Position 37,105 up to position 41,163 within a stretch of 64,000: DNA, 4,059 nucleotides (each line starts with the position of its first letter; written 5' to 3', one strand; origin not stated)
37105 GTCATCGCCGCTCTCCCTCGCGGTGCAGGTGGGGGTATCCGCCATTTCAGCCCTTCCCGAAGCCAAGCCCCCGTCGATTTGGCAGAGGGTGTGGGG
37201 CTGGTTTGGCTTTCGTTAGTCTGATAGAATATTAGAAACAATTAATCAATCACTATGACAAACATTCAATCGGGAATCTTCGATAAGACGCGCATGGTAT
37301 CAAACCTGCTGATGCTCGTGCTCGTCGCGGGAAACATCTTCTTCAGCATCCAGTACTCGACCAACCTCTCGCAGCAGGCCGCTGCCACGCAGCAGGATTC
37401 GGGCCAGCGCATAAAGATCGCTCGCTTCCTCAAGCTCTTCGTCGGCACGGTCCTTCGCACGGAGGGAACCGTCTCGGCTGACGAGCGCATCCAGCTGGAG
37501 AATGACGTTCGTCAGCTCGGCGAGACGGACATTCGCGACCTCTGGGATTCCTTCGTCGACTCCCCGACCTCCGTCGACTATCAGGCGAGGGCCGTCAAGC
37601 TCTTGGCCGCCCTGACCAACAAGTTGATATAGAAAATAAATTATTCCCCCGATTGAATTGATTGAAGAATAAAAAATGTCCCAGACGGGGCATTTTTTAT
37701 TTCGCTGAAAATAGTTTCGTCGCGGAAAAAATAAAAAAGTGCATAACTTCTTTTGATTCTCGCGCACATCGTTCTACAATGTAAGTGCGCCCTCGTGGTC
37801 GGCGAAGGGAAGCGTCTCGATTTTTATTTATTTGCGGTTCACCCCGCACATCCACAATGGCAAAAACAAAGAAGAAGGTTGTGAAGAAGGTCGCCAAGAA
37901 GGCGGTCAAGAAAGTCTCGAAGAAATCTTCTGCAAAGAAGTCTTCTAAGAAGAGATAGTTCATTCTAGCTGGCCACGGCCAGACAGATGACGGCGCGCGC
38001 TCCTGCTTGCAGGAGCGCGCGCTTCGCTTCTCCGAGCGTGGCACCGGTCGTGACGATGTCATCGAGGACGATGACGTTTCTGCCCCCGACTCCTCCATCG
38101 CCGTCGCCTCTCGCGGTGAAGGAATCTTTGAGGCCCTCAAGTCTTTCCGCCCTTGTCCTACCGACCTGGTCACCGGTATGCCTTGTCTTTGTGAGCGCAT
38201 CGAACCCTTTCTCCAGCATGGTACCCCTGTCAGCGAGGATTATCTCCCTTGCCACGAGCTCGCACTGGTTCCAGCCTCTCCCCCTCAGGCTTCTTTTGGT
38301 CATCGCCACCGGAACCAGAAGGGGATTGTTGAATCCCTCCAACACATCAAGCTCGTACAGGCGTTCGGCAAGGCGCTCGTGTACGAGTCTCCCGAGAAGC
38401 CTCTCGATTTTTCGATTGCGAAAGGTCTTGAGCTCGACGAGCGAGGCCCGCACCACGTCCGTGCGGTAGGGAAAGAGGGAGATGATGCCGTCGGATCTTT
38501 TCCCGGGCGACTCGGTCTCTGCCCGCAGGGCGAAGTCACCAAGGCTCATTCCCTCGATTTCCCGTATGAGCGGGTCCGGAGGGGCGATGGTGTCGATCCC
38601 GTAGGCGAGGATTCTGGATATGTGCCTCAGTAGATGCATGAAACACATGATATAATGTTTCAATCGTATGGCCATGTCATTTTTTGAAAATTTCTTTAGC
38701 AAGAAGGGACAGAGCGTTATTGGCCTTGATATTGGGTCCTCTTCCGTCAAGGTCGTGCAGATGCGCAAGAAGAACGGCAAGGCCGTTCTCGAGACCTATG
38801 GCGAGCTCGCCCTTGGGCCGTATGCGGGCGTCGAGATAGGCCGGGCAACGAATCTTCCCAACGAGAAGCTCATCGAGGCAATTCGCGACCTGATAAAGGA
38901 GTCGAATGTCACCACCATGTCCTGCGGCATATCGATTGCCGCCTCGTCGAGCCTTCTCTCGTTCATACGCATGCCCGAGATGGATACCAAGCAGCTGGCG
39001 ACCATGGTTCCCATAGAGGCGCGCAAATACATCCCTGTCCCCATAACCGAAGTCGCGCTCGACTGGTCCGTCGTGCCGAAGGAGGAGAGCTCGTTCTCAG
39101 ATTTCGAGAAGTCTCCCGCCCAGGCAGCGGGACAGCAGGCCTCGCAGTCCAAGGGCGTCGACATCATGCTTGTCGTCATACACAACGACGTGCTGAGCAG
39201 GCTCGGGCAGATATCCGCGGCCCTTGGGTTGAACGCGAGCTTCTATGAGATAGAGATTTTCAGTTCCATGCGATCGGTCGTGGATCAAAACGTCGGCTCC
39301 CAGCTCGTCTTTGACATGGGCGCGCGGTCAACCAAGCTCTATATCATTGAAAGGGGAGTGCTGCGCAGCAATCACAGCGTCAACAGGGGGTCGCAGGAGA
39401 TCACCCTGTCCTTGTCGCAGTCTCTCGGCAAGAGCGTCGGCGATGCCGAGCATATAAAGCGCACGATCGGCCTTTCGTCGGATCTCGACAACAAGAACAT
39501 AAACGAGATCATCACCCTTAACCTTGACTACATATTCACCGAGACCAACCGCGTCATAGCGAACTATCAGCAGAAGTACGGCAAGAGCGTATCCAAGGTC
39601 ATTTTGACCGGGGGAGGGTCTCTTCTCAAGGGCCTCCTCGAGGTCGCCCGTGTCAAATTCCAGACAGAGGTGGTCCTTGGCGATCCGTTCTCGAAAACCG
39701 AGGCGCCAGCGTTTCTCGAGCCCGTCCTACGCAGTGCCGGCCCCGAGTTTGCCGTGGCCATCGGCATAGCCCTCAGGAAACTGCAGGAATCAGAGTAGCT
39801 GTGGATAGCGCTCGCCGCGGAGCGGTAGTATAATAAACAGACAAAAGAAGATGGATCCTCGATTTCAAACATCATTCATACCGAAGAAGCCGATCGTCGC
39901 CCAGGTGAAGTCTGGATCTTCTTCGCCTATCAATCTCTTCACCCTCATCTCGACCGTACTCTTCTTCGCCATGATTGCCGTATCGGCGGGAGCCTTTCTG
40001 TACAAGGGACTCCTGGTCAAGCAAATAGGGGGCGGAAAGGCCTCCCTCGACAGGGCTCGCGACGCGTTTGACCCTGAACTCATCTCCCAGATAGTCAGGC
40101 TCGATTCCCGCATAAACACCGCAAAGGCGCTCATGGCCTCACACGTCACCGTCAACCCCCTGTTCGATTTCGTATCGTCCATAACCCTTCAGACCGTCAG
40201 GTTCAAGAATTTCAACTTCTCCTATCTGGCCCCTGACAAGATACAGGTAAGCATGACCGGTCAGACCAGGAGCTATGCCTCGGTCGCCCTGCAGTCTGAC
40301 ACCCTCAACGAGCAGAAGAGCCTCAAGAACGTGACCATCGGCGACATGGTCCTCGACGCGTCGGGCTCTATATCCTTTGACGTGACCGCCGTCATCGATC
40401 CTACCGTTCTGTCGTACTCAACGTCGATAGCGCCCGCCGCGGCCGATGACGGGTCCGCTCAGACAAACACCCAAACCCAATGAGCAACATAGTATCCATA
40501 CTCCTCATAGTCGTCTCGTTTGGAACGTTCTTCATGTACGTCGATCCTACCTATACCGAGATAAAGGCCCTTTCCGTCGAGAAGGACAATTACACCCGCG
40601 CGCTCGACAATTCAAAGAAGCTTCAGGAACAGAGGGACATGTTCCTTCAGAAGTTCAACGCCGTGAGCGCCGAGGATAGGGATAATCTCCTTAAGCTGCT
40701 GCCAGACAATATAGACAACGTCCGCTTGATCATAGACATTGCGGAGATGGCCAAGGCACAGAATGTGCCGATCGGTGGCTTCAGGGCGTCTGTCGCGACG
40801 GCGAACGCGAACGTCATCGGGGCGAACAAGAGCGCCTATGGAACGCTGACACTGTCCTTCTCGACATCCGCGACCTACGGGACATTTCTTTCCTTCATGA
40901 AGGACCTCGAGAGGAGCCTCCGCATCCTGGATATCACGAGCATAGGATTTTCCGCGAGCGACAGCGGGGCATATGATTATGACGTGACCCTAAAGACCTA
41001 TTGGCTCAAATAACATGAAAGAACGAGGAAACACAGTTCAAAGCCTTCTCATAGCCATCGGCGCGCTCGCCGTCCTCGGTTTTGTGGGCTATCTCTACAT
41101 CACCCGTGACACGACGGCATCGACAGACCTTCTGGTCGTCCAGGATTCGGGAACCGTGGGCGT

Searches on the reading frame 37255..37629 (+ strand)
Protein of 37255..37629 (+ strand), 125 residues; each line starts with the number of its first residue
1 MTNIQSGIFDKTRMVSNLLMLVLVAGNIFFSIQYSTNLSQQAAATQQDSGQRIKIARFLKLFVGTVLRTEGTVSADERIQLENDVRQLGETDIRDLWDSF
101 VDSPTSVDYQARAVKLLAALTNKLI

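Call 41: find_related_loci(query=A3, collection=genome_contigs, flank=10000)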
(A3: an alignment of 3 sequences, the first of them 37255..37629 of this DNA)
Query A3 (125 aa) in genome_contigs; peptide patterns used: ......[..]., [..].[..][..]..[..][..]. (x = any residue, [..] = any of these).
261 stretches matched a pattern; 41 encode a relative of the query (tblastn E <= 1e-3); 41 distinct loci.
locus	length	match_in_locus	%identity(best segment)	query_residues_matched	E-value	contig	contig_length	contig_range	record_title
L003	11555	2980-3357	55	3-125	5e-42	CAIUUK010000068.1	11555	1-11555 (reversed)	uncultured bacterium isolate VK3_bin-1048 genome assembly, contig: bin-1048:68/69, whole genome shotgun sequence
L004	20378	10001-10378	52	3-125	4e-39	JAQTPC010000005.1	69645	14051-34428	MAG: Candidatus Paceibacterota bacterium isolate STB_107 NODE_802_length_69645_cov_4.186412_Sandtown_B, whole genome sho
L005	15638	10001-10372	56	5-125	2e-38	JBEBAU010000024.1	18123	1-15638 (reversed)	MAG: Candidatus Parcubacteria bacterium isolate arikareeriver_2019_sw_WHONDRS-S19S_0023_B_bin.2 scaffold_867909, whole g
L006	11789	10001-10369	50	3-125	7e-38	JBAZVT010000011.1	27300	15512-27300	MAG: Candidatus Paceibacterota bacterium isolate SO_2017_GW1_26 NODE_7299_length_27300_cov_1.421153_OW334_2017, whole ge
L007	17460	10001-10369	50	3-125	6e-38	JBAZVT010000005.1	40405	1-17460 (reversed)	MAG: Candidatus Paceibacterota bacterium isolate SO_2017_GW1_26 NODE_4595_length_40405_cov_1.502954_OW334_2017, whole ge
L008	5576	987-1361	46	1-125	9e-38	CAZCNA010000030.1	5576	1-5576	MAG TPA_asm: uncultured Candidatus Saccharibacteria bacterium isolate SRP220891_co5_247 genome assembly, contig: NODE_13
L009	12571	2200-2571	52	4-125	7e-36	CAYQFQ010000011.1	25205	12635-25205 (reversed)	MAG TPA_asm: uncultured Candidatus Saccharibacteria bacterium isolate SRP272421_co3_37 genome assembly, contig: NODE_396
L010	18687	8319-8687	50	5-125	2e-35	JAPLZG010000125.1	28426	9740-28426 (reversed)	MAG: Candidatus Taylorbacteria bacterium isolate LacPavin_0818_WC55_MAG_33_6 LacPavin_0818_WC55_scaffold_98604, whole ge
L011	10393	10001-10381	46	1-125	7e-35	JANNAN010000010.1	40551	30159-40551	MAG: Candidatus Taylorbacteria bacterium isolate OTE_78_metabat_459 OTE_78_k141_2802231, whole genome shotgun sequence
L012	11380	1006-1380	47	3-124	8e-34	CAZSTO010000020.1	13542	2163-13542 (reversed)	MAG TPA_asm: uncultured Candidatus Saccharibacteria bacterium isolate SRP135725_co1_69 genome assembly, contig: NODE_616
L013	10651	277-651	47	3-124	8e-34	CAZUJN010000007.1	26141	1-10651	MAG TPA_asm: uncultured Candidatus Saccharibacteria bacterium isolate SRP278252_co2_137 genome assembly, contig: NODE_36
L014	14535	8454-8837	45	1-125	1e-33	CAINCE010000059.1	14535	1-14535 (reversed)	uncultured bacterium isolate KR5_bin-306 genome assembly, contig: bin-306:59/77, whole genome shotgun sequence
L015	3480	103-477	51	4-125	3e-33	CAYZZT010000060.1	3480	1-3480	MAG TPA_asm: uncultured Candidatus Saccharibacteria bacterium isolate SRP272421_co1_164 genome assembly, contig: NODE_10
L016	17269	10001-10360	52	9-125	2e-33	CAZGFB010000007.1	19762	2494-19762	MAG TPA_asm: uncultured Candidatus Saccharibacteria bacterium isolate SRP272421_co1_287 genome assembly, contig: NODE_73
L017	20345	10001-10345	51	1-114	3e-33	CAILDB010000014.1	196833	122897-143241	uncultured bacterium isolate MJ130729B_bin-744 genome assembly, contig: bin-744:14/29, whole genome shotgun sequence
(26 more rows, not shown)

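Call 44: search_protein_families(library=pfam, proteins=[window:37255-37629:+], max_evalue=0.01)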
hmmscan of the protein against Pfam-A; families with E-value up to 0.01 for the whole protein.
window:37255-37629:+ (125 aa): 0 families

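Call 53: search_solved_structures(query=A3, max_evalue=1)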
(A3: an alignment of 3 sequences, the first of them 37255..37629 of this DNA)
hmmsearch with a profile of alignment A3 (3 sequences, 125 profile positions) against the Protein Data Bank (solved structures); distinct sequences matched with E-value up to 1: 4.
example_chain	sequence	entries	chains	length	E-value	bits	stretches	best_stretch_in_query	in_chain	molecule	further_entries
9bj0_A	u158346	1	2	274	0.18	15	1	58-108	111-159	Intracellular growth attenuator protein igaA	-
9biy_A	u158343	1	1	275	0.18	15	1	58-108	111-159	Intracellular growth attenuator protein igaA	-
1y69_8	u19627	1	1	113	0.55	13.4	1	57-102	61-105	Ribosome-recycling factor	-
2n1u_A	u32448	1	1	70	0.66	13.2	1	25-69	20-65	Histone deacetylase complex subunit SAP30L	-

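Call 67: find_homologous_proteins(query=A3, max_evalue=0.00001)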
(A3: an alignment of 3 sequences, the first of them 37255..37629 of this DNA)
Query A3 (3 sequences) (125 aa, profile of the alignment): 383 proteins with E <= 0.00001 among 3248 candidates; the best 120 are listed.
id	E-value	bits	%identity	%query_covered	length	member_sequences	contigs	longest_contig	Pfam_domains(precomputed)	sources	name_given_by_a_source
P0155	3.1e-63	229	47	100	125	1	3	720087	-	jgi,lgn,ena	-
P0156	4.4e-62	225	46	100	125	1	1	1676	-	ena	-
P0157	1.7e-61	224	100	100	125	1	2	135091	-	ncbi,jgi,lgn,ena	ncbi:MAG: hypothetical protein WC763_04115 [Candidatus Paceibacterota bacterium]|jgi:hypothetical pr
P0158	5.2e-60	219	47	100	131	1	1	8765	-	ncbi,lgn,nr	ncbi:MAG: hypothetical protein PHF79_03315 [Candidatus Pacebacteria bacterium]|nr:hypothetical prote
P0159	4.0e-57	209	48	100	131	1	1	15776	-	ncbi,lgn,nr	ncbi:MAG: hypothetical protein PHF79_02070 [Candidatus Pacebacteria bacterium]|nr:hypothetical prote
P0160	4.1e-51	190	58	98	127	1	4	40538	-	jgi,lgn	-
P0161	2.9e-50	187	50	100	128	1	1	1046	-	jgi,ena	-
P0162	3.6e-50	187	45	100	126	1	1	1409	-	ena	-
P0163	4.4e-50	187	50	100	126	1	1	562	-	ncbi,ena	-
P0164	5.5e-50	186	50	98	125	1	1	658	-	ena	-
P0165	5.6e-50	186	56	98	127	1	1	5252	-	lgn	-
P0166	7.3e-50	186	46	100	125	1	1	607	-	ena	-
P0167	7.8e-50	186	55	98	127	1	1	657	-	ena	-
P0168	1.0e-49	185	53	100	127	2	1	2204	-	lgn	-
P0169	1.2e-49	185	56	98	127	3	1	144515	-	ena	-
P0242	4.8e-47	177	56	100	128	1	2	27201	-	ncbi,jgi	ncbi:MAG: hypothetical protein RIT04_414 [Candidatus Parcubacteria bacterium]|jgi:predicted componen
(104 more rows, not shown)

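Call 68: list_cluster_members(proteins=[P0242, P0157, P0151])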
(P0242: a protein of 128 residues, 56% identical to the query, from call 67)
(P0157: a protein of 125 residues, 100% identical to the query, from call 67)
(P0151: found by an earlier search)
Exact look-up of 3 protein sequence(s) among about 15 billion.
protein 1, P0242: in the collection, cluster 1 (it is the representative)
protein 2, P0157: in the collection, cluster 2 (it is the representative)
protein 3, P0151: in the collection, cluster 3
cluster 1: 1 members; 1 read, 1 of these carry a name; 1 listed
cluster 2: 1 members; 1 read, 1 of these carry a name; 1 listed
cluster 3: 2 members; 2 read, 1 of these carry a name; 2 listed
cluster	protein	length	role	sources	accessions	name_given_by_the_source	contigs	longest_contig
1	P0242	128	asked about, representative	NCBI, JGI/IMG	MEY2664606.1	MAG: hypothetical protein RIT04_414 [Candidatus Parcubacteria bacterium] | predicted component of type VI protein secretion system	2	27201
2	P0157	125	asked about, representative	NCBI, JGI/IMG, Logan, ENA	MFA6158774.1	MAG: hypothetical protein WC763_04115 [Candidatus Paceibacterota bacterium] | hypothetical protein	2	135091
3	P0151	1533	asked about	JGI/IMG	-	hypothetical protein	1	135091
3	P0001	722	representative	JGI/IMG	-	-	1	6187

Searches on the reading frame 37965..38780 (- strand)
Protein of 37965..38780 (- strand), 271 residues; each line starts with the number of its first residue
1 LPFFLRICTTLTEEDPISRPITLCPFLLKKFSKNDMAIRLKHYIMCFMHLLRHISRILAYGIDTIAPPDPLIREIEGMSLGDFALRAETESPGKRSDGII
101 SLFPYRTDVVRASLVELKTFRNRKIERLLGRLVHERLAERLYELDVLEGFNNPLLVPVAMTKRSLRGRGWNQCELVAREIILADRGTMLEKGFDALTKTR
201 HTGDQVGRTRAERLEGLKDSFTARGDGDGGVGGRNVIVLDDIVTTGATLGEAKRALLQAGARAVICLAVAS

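Call 44: search_protein_families(library=pfam, proteins=[window:37965-38780:-], max_evalue=0.01)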
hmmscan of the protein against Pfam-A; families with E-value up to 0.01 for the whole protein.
window:37965-38780:- (271 aa): 1 family
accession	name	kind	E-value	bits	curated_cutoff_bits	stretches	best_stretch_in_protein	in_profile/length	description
PF00156.33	Pribosyltran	-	3.2e-06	27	26.3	1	227-269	81-123/158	Phosphoribosyl transferase domain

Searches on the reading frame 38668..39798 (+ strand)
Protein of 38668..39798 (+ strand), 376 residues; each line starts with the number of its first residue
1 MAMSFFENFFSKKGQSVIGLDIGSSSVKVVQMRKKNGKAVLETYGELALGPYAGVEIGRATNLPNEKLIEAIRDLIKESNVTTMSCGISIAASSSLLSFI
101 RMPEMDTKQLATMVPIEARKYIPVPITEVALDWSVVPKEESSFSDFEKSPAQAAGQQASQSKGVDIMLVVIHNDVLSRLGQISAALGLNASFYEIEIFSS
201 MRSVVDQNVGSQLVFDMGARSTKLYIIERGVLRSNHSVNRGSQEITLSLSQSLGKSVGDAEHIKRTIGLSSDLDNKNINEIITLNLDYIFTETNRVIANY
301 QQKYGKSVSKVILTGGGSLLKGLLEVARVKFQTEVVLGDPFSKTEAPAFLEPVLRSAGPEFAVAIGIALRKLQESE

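Call 10: search_protein_families(library=pfam, proteins=[window:38668-39798:+], max_evalue=0.01)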
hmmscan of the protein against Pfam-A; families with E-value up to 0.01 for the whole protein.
window:38668-39798:+ (376 aa): 3 families
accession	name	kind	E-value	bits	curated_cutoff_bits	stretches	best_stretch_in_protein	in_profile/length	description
PF11104.14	PilM_2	-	2e-31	109.6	27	1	19-371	1-339/340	Type IV pilus assembly protein PilM;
PF14450.12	FtsA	-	1.3e-14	55.1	31.8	1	215-366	3-127/127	Cell division protein FtsA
PF06723.19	MreB_Mbl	-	0.0015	17.9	27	0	271-338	235-304/327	MreB/Mbl protein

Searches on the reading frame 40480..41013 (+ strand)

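Call 10: search_protein_families(library=pfam, proteins=[window:40480-41013:+], max_evalue=0.01)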
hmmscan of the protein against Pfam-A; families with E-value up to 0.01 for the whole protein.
window:40480-41013:+ (177 aa): 1 family
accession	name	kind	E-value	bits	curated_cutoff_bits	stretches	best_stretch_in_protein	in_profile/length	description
PF04350.18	PilO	-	4.7e-05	24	22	1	62-175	34-142/145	Pilus assembly protein, PilO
